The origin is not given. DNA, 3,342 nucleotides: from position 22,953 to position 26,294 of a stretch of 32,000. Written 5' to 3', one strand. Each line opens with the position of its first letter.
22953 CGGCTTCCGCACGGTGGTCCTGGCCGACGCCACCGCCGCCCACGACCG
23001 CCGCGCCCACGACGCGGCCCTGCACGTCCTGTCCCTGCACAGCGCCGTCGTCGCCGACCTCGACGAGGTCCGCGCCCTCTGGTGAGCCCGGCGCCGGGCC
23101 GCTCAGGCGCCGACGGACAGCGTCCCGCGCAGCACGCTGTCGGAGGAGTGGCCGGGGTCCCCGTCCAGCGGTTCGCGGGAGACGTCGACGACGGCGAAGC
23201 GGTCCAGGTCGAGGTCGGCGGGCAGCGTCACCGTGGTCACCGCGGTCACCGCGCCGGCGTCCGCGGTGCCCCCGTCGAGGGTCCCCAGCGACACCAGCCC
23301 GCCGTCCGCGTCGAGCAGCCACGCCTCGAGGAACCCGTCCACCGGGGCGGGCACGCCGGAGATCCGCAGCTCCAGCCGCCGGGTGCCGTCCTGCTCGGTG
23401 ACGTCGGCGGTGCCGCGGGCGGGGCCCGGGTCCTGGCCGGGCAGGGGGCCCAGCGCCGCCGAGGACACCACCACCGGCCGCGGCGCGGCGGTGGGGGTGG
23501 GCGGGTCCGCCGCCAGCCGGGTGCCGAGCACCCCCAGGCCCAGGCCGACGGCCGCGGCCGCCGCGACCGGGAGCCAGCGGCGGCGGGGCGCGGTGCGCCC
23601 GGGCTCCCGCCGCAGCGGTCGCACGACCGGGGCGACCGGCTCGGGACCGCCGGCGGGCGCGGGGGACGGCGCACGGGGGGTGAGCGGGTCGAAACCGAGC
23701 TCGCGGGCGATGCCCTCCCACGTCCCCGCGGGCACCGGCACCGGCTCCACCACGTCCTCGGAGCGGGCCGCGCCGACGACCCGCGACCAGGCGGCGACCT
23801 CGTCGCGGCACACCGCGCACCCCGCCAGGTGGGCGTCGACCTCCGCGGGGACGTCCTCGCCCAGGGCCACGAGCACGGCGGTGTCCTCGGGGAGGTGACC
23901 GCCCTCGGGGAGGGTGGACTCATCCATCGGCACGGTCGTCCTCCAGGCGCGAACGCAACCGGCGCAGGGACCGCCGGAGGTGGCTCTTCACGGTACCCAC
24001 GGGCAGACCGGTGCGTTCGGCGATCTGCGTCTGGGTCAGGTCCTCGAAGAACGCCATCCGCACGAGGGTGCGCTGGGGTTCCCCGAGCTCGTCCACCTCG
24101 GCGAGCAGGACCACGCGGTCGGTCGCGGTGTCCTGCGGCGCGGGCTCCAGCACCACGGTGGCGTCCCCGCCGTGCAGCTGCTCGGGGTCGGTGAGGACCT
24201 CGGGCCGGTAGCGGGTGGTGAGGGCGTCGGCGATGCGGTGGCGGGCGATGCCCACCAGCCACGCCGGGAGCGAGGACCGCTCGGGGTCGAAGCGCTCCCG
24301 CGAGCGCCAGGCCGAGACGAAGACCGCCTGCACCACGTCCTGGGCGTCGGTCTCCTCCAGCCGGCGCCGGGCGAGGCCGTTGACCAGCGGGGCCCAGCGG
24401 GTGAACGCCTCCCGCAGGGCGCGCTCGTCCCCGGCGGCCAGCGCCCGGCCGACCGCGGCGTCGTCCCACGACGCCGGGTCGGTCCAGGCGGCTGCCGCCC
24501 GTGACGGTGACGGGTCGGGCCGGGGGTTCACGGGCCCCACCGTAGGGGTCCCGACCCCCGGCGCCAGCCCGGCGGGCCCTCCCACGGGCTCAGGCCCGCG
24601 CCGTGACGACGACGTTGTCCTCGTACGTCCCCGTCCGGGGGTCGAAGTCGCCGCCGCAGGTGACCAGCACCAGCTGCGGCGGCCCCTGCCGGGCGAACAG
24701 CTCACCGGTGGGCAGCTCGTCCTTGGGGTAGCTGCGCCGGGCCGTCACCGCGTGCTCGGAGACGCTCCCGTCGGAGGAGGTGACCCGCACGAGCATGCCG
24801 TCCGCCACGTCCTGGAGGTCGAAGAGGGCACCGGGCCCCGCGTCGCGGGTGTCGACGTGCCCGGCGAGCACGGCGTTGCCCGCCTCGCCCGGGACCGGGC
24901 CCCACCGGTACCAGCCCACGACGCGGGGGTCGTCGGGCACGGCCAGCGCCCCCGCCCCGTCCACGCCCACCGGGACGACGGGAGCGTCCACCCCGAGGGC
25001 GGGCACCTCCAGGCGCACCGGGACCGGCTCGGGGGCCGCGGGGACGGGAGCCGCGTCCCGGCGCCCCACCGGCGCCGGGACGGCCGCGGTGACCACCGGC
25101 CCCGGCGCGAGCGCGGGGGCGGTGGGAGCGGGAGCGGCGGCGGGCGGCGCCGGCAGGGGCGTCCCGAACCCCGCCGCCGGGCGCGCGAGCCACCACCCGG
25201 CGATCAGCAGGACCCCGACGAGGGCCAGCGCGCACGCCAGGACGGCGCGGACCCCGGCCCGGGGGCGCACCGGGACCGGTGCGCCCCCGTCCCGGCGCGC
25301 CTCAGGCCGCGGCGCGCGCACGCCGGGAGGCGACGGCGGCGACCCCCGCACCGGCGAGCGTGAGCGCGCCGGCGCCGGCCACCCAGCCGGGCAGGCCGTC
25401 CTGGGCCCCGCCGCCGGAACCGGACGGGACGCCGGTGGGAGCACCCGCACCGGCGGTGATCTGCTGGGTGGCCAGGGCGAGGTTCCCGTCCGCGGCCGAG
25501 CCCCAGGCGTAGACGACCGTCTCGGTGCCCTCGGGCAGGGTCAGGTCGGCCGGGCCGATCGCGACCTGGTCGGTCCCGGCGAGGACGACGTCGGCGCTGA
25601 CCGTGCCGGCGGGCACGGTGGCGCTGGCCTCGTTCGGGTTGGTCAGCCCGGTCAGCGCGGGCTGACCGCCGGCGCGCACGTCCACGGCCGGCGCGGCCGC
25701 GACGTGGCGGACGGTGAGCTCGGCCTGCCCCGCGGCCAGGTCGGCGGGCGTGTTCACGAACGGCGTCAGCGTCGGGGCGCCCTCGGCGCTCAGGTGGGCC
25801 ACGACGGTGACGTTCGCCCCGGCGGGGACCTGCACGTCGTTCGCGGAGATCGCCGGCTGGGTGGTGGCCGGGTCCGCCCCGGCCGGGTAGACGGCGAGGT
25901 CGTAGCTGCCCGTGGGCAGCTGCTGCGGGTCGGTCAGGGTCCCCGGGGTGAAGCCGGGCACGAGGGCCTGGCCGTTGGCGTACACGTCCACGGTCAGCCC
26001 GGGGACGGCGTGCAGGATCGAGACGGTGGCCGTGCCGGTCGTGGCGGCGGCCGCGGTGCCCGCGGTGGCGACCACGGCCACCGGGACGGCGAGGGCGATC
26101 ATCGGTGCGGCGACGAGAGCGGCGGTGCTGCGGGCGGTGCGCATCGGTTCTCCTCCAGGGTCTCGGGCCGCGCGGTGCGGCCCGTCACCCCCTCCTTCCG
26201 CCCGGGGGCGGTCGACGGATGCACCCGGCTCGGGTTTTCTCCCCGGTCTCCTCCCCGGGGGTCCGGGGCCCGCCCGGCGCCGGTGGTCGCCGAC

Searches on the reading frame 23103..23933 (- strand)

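Call 61: search_protein_families(library=pfam, proteins=[window:23103-23933:-], max_evalue=0.001)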
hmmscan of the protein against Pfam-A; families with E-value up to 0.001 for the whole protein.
window:23103-23933:- (276 aa): 1 family
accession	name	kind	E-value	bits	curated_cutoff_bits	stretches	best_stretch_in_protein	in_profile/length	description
PF10099.14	RskA_C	-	3.5e-14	53.6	29.4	1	123-262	3-131/135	Anti-sigma-K factor rskA, C-terminal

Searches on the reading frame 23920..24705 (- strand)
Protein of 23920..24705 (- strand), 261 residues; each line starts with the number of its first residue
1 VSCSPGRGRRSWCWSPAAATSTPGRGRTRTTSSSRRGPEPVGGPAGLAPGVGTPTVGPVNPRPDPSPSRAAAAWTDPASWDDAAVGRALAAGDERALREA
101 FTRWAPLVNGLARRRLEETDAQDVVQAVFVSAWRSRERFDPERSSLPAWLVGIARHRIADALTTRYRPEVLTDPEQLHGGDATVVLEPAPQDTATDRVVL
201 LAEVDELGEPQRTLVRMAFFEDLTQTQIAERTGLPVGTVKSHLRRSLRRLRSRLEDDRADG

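Call 61: search_protein_families(library=pfam, proteins=[window:23920-24705:-], max_evalue=0.001)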
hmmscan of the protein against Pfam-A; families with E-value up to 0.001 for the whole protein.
window:23920-24705:- (261 aa): 4 families
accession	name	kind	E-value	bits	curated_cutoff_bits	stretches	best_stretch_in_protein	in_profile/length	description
PF04542.20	Sigma70_r2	-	1.4e-16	60.4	24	1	101-165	2-68/71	Sigma-70 region 2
PF08281.18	Sigma70_r4_2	-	5.8e-13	48.7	25.7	1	200-250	4-54/54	Sigma-70, region 4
PF04545.22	Sigma70_r4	-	1.5e-12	47.2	24.1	1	205-251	3-49/50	Sigma-70, region 4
PF13412.12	HTH_24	-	7.5e-05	22.7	21.9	1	222-245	17-40/48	Winged helix-turn-helix DNA-binding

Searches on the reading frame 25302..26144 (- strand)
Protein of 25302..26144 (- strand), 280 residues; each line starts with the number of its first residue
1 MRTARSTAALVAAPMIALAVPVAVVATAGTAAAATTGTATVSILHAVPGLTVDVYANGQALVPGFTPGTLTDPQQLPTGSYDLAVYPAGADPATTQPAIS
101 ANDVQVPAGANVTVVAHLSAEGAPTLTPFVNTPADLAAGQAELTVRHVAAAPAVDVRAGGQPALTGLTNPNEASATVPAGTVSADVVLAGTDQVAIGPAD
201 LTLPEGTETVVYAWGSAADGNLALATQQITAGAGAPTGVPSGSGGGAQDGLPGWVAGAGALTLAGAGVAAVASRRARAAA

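Call 61: search_protein_families(library=pfam, proteins=[window:25302-26144:-], max_evalue=0.001)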
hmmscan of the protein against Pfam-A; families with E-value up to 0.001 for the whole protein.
window:25302-26144:- (280 aa): 1 family
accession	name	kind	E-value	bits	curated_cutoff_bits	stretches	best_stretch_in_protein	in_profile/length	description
PF14344.12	DUF4397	-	2.6e-32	112.3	30.6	2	39-157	1-119/119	Domain of unknown function (DUF4397)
